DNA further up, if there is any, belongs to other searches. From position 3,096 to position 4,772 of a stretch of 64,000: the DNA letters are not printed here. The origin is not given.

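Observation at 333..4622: Orphan FliI/SctN-type ATPase, apparently coupled to a zinc-ribbon membrane protein and a large secreted beta-propeller protein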

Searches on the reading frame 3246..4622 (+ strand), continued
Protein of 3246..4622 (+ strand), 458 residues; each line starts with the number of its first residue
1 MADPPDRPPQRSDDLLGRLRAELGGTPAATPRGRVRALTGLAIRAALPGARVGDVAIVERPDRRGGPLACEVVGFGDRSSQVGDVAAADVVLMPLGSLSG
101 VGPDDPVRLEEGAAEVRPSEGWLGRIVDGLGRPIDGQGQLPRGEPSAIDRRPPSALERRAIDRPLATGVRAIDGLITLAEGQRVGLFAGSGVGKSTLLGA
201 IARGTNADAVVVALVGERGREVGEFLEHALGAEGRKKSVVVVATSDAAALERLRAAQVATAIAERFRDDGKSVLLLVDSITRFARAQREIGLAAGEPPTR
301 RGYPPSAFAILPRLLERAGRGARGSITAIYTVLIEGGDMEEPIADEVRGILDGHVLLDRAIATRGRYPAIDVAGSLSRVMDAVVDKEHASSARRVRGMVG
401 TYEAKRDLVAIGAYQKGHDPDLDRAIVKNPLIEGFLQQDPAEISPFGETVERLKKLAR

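Call 34: get_annotated_region(hit=H4, flank=20000)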
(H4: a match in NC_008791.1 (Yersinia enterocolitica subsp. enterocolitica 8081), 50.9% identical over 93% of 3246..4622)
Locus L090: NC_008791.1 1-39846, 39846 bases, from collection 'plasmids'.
description: Yersinia enterocolitica subsp. enterocolitica 8081 plasmid pYVe8081, complete sequence
organism: Yersinia enterocolitica subsp. enterocolitica 8081 (NCBI taxid 393305)
taxonomy: Bacteria; Pseudomonadota; Gammaproteobacteria; Enterobacterales; Yersiniaceae; Yersinia; Yersinia enterocolitica; Yersinia enterocolitica subsp. enterocolitica 8081
host: -; source: -; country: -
typing (MOB-suite, as given by PLSDB): non-mobilizable; replicon IncFII,rep_cluster_645
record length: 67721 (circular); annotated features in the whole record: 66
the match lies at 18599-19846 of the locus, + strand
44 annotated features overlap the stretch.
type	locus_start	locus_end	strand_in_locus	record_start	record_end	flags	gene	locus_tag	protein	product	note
CDS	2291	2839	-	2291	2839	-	yopK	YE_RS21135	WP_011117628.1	type III secretion system effector YopK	-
predicted_resistance_gene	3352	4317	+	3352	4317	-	yopT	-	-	T3SS effector cysteine protease YopT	predicted by amrfinderplus; class ; identity 100.0%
CDS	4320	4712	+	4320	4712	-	sycT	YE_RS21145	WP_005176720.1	type III secretion system chaperone SycT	-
CDS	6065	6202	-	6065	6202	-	-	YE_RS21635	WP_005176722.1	hypothetical protein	-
predicted_resistance_gene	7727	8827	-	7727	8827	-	yopM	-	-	type III secretion system effector YopM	predicted by amrfinderplus; class ; identity 100.0%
predicted_resistance_gene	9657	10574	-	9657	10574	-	yopD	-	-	type III secretion system translocon subunit YopD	predicted by amrfinderplus; class ; identity 100.0%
predicted_resistance_gene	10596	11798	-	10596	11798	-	yopB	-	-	type III secretion system translocon subunit YopB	predicted by amrfinderplus; class ; identity 100.0%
CDS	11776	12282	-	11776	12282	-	lcrH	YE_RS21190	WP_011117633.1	type III secretion system chaperone SycD/LcrH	-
CDS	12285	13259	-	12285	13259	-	lcrV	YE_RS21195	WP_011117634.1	type III secretion system needle tip protein LcrV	-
CDS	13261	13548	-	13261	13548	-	lcrG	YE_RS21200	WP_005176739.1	type III secretion system chaperone LcrG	-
CDS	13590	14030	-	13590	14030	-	lcrR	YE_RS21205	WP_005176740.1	type III secretion system chaperone LcrR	-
CDS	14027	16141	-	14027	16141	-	lcrD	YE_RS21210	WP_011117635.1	SctV family type III secretion system export apparatus subunit LcrD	-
CDS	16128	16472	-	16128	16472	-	yscY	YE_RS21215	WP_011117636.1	type III secretion system chaperone YscY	-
CDS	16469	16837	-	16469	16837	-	yscX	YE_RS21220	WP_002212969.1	type III secretion system protein YscX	-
CDS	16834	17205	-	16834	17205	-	sycN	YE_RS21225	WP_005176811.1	type III secretion chaperone SycN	-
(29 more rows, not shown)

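Call 37: get_annotated_region(hit=H11, flank=500)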
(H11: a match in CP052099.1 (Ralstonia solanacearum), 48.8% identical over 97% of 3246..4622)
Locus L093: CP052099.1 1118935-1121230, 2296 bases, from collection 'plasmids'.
description: Ralstonia solanacearum strain FJAT15304.F50 plasmid Plas1, complete sequence
organism: Ralstonia solanacearum (NCBI taxid 305)
taxonomy: Bacteria; Pseudomonadota; Betaproteobacteria; Burkholderiales; Burkholderiaceae; Ralstonia; Ralstonia solanacearum
host: -; source: tomato,cell culture; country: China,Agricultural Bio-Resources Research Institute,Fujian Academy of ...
typing (MOB-suite, as given by PLSDB): mobilizable; relaxase MOBP
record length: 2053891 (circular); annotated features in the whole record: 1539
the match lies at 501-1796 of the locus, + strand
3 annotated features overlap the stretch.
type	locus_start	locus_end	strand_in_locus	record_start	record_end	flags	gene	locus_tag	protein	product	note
CDS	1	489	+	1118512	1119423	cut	sctL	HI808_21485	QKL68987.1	type III secretion system stator protein SctL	-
CDS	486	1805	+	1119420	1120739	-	sctN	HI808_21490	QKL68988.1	type III secretion system ATPase SctN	-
CDS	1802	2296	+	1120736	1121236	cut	-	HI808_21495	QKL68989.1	type III secretion protein HrpB7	-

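Call 38: get_annotated_region(hit=H8, flank=500)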
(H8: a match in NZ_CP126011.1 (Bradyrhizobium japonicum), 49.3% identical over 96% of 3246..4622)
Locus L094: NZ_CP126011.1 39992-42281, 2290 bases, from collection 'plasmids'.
description: Bradyrhizobium japonicum strain N03G-Bj plasmid pN03G-1, complete sequence
organism: Bradyrhizobium japonicum (NCBI taxid 375)
taxonomy: Bacteria; Pseudomonadota; Alphaproteobacteria; Hyphomicrobiales; Nitrobacteraceae; Bradyrhizobium; Bradyrhizobium japonicum
host: -; source: Glycine max,soybean,root nodule; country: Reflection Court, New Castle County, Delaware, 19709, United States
typing (MOB-suite, as given by PLSDB): conjugative; replicon rep_cluster_1965; relaxase MOBQ; mating-pair formation MPF_T
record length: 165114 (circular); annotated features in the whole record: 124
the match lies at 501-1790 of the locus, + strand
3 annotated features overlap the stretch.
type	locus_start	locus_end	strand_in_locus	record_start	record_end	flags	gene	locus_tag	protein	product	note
CDS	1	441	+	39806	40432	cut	-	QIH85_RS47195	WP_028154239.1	FliH/SctL family protein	-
CDS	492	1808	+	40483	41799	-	sctN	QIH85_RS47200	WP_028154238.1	type III secretion system ATPase SctN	-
CDS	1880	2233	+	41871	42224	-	-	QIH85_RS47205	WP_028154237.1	YscO family type III secretion system apparatus protein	-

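Call 39: get_annotated_region(hit=H32, flank=500)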
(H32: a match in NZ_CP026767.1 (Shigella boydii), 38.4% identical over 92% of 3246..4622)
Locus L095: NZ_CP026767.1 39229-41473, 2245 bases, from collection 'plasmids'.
description: Shigella boydii strain 59-248 plasmid unnamed
organism: Shigella boydii (NCBI taxid 621)
taxonomy: Bacteria; Pseudomonadota; Gammaproteobacteria; Enterobacterales; Enterobacteriaceae; Shigella; Shigella boydii
host: -; source: -; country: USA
typing (MOB-suite, as given by PLSDB): mobilizable; replicon IncFIA; relaxase MOBF,MOBP
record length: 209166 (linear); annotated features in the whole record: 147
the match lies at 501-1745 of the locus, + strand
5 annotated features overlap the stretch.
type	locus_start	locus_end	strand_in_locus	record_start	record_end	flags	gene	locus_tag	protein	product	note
CDS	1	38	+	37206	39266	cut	mxiA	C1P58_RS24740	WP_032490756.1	type III secretion system export apparatus protein MxiA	-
CDS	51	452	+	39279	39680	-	spa15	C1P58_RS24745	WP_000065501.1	type III secretion system chaperone Spa15/SpaK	-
CDS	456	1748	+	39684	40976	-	spaL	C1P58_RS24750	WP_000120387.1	type III secretion system ATPase SpaL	-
CDS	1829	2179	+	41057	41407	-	spa13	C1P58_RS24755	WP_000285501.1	type III secretion system protein Spa13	-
CDS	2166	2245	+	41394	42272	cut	spa32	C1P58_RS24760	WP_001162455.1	type III secretion system needle length regulator Spa32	-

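Call 40: get_annotated_region(hit=H24, flank=500)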
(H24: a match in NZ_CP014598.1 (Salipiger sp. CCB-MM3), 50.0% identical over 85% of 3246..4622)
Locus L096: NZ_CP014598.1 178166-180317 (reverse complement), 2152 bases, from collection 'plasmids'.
description: Salipiger sp. CCB-MM3 plasmid unnamed2, complete sequence
organism: Salipiger sp. CCB-MM3 (NCBI taxid 1792508)
taxonomy: Bacteria; Pseudomonadota; Alphaproteobacteria; Rhodobacterales; Roseobacteraceae; Salipiger; Salipiger sp. CCB-MM3
host: -; source: mangrove soil; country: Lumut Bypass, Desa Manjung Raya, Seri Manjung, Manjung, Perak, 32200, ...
typing (MOB-suite, as given by PLSDB): non-mobilizable; replicon rep_cluster_567
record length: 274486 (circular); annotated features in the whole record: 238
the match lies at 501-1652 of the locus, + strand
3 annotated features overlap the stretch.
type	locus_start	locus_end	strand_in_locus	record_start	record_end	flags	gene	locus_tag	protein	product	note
CDS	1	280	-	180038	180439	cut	flgB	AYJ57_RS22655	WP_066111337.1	flagellar basal body rod protein FlgB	GO:0001539 - cilium or flagellum-dependent cell motility [Evidence IEA]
CDS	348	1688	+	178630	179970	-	fliI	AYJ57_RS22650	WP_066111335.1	flagellar protein export ATPase FliI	-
CDS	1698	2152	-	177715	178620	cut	-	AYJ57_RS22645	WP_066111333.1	glycosyltransferase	-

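Call 41: get_annotated_region(hit=H25, flank=500)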
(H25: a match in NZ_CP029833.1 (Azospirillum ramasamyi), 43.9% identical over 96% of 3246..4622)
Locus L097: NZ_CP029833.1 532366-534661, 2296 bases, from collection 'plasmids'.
description: Azospirillum ramasamyi strain M2T2B2 plasmid unnamed3, complete sequence
organism: Azospirillum ramasamyi (NCBI taxid 682998)
taxonomy: Bacteria; Pseudomonadota; Alphaproteobacteria; Rhodospirillales; Azospirillaceae; Azospirillum; Azospirillum ramasamyi
host: -; source: single cell,Cow dung; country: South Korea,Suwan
typing (MOB-suite, as given by PLSDB): non-mobilizable
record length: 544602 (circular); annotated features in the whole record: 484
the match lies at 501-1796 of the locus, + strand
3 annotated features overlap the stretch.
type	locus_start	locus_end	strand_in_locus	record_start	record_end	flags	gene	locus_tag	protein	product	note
CDS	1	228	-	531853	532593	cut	-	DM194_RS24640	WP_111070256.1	response regulator transcription factor CtrA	GO:0000160 - phosphorelay signal transduction system [Evidence IEA]; GO:0006355 - regulation of DNA-templated ...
CDS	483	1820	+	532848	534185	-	fliI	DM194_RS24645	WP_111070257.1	flagellar protein export ATPase FliI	-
CDS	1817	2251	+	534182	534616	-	-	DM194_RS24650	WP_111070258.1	flagellar export protein FliJ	-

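Call 50: search_protein_families(library=pfam, proteins=[L087:2799-4886:+, L087:4954-6783:+, L087:6840-8717:+, L087:16352-18229:+, L086:11566-12063:+, L086:6619-8430:-, L082:4682-6601:+, L082:6623-8833:+, L084:16471-18381:+, L084:18378-19481:+], max_evalue=0.1)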
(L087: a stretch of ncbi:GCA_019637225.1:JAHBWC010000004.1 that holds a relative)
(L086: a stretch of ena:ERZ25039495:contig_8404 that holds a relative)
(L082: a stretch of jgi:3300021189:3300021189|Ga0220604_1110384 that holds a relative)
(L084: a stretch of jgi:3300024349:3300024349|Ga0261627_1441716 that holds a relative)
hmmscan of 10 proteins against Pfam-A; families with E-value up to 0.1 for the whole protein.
L087:2799-4886:+ (695 aa): 1 family
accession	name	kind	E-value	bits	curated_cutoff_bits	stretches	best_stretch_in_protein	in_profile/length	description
PF22791.1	DUF7011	-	0.097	12.5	27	0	327-347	15-35/48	Domain of unknown function (DUF7011)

L087:4954-6783:+ (609 aa): 1 family
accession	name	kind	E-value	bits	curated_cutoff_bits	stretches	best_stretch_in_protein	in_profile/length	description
PF23087.1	MRH_ELAPOR1_9th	-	0.0087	16.3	27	1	415-513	81-182/203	ELAPOR1-like, mannose 6-phosphate receptor homology domain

L087:6840-8717:+ (625 aa): 2 families
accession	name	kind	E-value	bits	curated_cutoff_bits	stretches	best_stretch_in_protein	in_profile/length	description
PF08241.18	Methyltransf_11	-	0.0004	21.4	21.2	1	46-128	9-94/95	Methyltransferase domain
PF13649.12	Methyltransf_25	-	0.0045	18.1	27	1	46-123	10-95/97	Methyltransferase domain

L087:16352-18229:+ (625 aa): 0 families

L086:11566-12063:+ (165 aa): 0 families

L086:6619-8430:- (603 aa): 1 family
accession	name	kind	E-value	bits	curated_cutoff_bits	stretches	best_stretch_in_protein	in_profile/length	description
PF17517.7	IgGFc_binding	-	8.1e-84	281.8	25.6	1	260-575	2-297/297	IgGFc binding protein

L082:4682-6601:+ (639 aa): 1 family
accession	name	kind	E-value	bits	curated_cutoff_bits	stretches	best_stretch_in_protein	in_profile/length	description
PF05580.18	Peptidase_S55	-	2.9e-06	27.9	25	1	37-117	112-189/210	SpoIVB peptidase S55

L082:6623-8833:+ (736 aa): 2 families
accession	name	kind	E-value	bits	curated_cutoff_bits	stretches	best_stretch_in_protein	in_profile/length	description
PF23414.1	Beta-prop_EML_2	-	0.00019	21.3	90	1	175-265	1-91/266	Echinoderm microtubule-associated protein second beta-propeller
PF13750.12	Big_3_3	-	0.0018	18.4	27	1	605-656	4-50/157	Bacterial Ig-like domain (group 3)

L084:16471-18381:+ (636 aa): 4 families
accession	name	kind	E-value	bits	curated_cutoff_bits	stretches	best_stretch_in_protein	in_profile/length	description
PF00183.23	HSP90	-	2e-09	37.4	24.4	1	283-393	153-262/518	Hsp90 protein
PF13589.12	HATPase_c_3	-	1.2e-07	32.3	25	1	40-146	2-95/137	Histidine kinase-, DNA gyrase B-, and HSP90-like ATPase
PF02518.31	HATPase_c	-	0.0054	17.6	26.4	1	46-135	10-83/111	Histidine kinase-, DNA gyrase B-, and HSP90-like ATPase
PF25794.1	SACS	-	0.0056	16.9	32.8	1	39-144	15-121/247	Sacsin domain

L084:18378-19481:+ (367 aa): 0 families

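Call 57: search_dna_similar(query=window:3246-4622:+, collection=plasmids, mode=protein, max_rows=6, rows=best, max_evalue=1e-100)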
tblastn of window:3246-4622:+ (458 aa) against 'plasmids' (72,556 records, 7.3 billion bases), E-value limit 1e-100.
Records with a match: 278; places in all: 283; records where one place covers at least 80% of the query: 278.
Best place of each record, by identity: <60% 278.
By first word of the organism name: Ralstonia 127; Yersinia 83; Aeromonas 20; Bradyrhizobium 9; Sinorhizobium 6; Rhizobium 5; Mesorhizobium 5; Burkholderia 4; Nitratidesulfovibrio 4; Azospirillum 4; and 9 more.
By predicted mobility (MOB-suite, as given by PLSDB): mobilizable 179; non-mobilizable 73; conjugative 26.
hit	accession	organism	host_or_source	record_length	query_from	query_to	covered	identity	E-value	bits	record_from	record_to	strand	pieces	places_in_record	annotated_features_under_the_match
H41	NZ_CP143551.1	Burkholderia multivorans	Homo sapiens,bronchoalveolar lavage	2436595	15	457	97%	51.6%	1e-108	360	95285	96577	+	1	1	none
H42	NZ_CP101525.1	Burkholderia arboris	mixed culture,soil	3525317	15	457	97%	51.6%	2e-107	357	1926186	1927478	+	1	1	none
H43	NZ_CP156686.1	Burkholderia stagnalis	Bacterial cells,soils collected in ...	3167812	15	457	97%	51.6%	3e-107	356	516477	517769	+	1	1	none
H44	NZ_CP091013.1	Burkholderia cenocepacia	-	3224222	15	457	97%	51.4%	3e-107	356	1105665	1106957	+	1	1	none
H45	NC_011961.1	Thermomicrobium roseum DSM 5159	-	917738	15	458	97%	51.1%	7e-108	358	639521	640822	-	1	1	FliI/YscN family ATPase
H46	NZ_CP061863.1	Photobacterium damselae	Seriola lalandi,cell culture,caudal ...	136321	32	457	93%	52.7%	3e-115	379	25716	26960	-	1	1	vscN: SctN family type III secretion system ATPase VscN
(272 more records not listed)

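Call 75: search_protein_families(library=ncbifam, proteins=[L087:2799-4886:+, L087:4954-6783:+, L087:6840-8717:+, L087:8840-9985:+, L082:4682-6601:+], max_evalue=0.01)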
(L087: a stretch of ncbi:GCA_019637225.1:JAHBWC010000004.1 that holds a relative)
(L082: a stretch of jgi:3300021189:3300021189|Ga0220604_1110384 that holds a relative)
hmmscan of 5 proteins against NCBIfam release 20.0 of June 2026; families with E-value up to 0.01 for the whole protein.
L087:2799-4886:+ (695 aa): 0 families

L087:4954-6783:+ (609 aa): 0 families

L087:6840-8717:+ (625 aa): 2 families
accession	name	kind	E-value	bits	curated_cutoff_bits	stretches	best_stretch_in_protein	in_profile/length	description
TIGR02169.1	SMC_prok_A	equivalog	0.006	14.3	729.4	1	366-619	261-504/1165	chromosome segregation protein SMC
TIGR02168.1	SMC_prok_B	equivalog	0.008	13.9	567.35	0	254-475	713-929/1181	chromosome segregation protein SMC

L087:8840-9985:+ (381 aa): 14 families
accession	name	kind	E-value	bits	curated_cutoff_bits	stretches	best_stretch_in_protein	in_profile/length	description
NF008035.0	PRK10767.1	subfamily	4.1e-126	421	338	1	3-369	2-356/374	molecular chaperone DnaJ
TIGR02349.1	DnaJ_bact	equivalog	9.7e-116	387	377.2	1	6-359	1-352/354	molecular chaperone DnaJ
NF010894.0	PRK14301.1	equivalog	8.4e-115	383.7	548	1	3-359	2-349/373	chaperone protein DnaJ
NF010885.0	PRK14292.1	equivalog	3.6e-97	325.7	585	1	6-357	3-345/371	chaperone protein DnaJ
NF010871.0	PRK14278.1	equivalog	1e-92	311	502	1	5-366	3-356/378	molecular chaperone DnaJ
NF010874.0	PRK14281.1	equivalog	5.5e-91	305.6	619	1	4-361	2-373/397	chaperone protein DnaJ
NF010872.0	PRK14279.1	equivalog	8.1e-89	298.5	556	1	4-357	8-375/394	molecular chaperone DnaJ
NF010892.0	PRK14299.1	equivalog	1e-48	166.1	392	2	4-171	3-180/291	chaperone protein DnaJ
NF037946.1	terminal_TopJ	equivalog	4.2e-47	161.2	300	2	1-90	1-88/810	terminal organelle assembly protein TopJ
NF007618.0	PRK10266.1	equivalog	2.7e-42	145.3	403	2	208-358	151-291/306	curved DNA-binding protein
TIGR03835.1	termin_org_DnaJ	equivalog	1.4e-23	83.3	512.25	1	4-78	1-74/871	terminal organelle assembly protein TopJ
NF050028.1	CldAdptActJ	equivalog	1.2e-10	41.8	150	1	6-67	3-69/93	cold adaptation protein ActJcold adaptation protein ActJ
NF058604.1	RtpA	equivalog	5.5e-06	26.4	65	1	187-210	11-34/50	anti-TRAP protein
NF006948.0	PRK09430.1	equivalog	2.6e-05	24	162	1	6-37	201-232/267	co-chaperone DjlA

L082:4682-6601:+ (639 aa): 1 family
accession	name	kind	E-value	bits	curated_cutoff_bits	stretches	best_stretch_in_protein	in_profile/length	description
TIGR02860.1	spore_IV_B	equivalog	3.2e-06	26.4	305.25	1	52-108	312-370/402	SpoIVB peptidase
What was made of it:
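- It is a genuine DnaJ: TIGR02349 scores 387 bits against a cut-off of 377 (call 75).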

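Call 79: search_solved_structures(query=window:3246-4622:+, max_evalue=1e-40)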
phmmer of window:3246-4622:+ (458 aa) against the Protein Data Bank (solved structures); distinct sequences matched with E-value up to 1e-40: 36.
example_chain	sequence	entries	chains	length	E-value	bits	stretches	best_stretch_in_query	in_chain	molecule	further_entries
9e58_A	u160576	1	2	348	8.4e-116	390.9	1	118-456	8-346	Type 3 secretion system ATPase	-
9dmd_A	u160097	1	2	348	5.8e-115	388.1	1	118-456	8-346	Type 3 secretion system ATPase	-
6njo_A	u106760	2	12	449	5.7e-110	371.6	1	33-456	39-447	Translocator EscN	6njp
2obl_A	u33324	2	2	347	3.4e-108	365.8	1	112-456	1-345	EscN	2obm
5b0o_A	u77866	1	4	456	3.1e-107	362.6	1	17-451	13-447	Flagellum-specific ATP synthase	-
2dpy_A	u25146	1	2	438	3.5e-106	359.2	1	27-451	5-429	Flagellum-specific ATP synthase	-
4nph_A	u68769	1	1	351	4e-105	355.7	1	117-453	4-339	Probable secretion system apparatus ATP synthase SsaN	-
9wf0_A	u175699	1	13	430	1.8e-89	304.1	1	40-457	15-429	Type 3 secretion system ATPase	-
9wd4_A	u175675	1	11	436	2e-89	304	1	40-457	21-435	Type 3 secretion system ATPase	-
6rad_A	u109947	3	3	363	4.5e-87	296.2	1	123-454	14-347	Secretory apparatus ATP synthase (Associated with virulence) | ATP synthase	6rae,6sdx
5swj_A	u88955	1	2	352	4.3e-85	289.7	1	119-451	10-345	Probable ATP synthase SpaL/MxiB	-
5ybh_A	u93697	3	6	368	4.4e-85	289.6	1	119-451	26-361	Probable ATP synthase SpaL/MxiB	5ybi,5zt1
6n74_A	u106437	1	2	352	2.1e-84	287.4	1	119-451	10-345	ATP synthase SpaL/MxiB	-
6n6z_A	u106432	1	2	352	2.1e-84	287.4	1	119-451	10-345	Probable ATP synthase SpaL/MxiB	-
6n76_A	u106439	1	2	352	2.1e-84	287.4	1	119-451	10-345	ATP synthase SpaL/MxiB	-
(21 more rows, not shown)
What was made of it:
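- Closest known: Flagellar export ATPase FliI. Same: PDB FliI matches with E = 1e-106 to 1e-107 (call 79).
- Closest known: Injectisome ATPase SctN. Same: The best PDB matches are T3SS ATPases and EscN, with E = 1e-110 to 1e-116 (call 79).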

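Call 90: search_protein_representatives(protein=window:3246-4622:+)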
Query: 458 residues. Proteins with E-value up to 0.001 (for the whole library): 12726; up to 1e-10: 6132; up to 1e-30: 1542. The best 150 are listed.
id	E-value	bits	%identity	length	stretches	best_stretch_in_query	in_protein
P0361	1.3e-134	466.1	56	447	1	27-455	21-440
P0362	7.0e-134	463.7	57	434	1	32-454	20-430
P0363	2.2e-119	415.9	54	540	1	29-458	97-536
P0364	3.9e-119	415.1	53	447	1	21-453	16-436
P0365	9.6e-119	413.8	51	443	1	31-456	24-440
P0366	1.1e-116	407.0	52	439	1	30-457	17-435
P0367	2.0e-116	406.2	52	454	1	14-456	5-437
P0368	4.9e-116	404.9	50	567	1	22-456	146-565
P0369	6.5e-116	404.5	53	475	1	29-448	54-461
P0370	1.3e-115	403.5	52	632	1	27-452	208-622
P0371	3.3e-114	398.9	50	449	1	11-458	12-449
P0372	2.7e-113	395.8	52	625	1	26-455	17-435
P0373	4.4e-113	395.1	51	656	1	31-456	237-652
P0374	5.2e-113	394.9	49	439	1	16-456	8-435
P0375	5.3e-113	394.9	48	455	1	17-457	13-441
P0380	3.2e-111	389.0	56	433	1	31-457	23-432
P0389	4.4e-108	378.7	55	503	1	30-458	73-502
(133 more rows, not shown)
